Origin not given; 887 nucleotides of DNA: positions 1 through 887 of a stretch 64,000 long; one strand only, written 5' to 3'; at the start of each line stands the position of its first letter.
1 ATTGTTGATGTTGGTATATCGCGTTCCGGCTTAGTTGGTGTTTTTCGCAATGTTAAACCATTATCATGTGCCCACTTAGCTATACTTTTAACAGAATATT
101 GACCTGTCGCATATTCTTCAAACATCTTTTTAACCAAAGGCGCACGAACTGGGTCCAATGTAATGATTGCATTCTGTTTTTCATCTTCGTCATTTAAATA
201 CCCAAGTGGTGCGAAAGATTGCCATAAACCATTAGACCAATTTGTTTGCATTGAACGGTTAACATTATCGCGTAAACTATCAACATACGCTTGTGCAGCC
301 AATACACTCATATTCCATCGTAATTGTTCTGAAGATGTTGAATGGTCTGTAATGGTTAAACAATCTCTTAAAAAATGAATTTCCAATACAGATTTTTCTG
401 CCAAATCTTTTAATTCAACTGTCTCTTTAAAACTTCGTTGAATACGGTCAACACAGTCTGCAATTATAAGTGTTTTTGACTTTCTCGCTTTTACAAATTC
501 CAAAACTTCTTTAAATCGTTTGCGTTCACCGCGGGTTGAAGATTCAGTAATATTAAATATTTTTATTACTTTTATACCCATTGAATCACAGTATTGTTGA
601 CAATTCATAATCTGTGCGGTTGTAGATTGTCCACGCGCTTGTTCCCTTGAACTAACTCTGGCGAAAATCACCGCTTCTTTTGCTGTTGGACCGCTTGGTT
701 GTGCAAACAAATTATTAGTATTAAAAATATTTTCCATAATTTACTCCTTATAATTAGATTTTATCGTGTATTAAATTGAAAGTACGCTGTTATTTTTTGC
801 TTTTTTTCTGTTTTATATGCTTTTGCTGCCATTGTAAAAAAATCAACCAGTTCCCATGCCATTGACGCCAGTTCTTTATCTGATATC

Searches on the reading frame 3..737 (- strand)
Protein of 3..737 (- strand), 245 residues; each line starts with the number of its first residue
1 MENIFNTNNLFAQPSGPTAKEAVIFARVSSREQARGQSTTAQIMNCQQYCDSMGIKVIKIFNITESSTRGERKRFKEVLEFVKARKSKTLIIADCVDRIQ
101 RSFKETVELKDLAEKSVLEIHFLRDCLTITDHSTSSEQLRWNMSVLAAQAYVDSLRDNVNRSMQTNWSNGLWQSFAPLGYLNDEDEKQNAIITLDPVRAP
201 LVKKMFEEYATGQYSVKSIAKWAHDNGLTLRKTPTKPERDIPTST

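Call 89: search_protein_families(library=pfam, proteins=[window:3-737:-], max_evalue=0.01)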
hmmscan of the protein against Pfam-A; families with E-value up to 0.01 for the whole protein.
window:3-737:- (245 aa): 2 families
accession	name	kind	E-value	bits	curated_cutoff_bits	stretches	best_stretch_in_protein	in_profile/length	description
PF00239.26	Resolvase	-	7.1e-17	62.3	23.3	1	22-170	1-143/145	Resolvase, N terminal domain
PF07508.19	Recombinase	-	0.00031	21.4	21.1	1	196-232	1-33/102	Recombinase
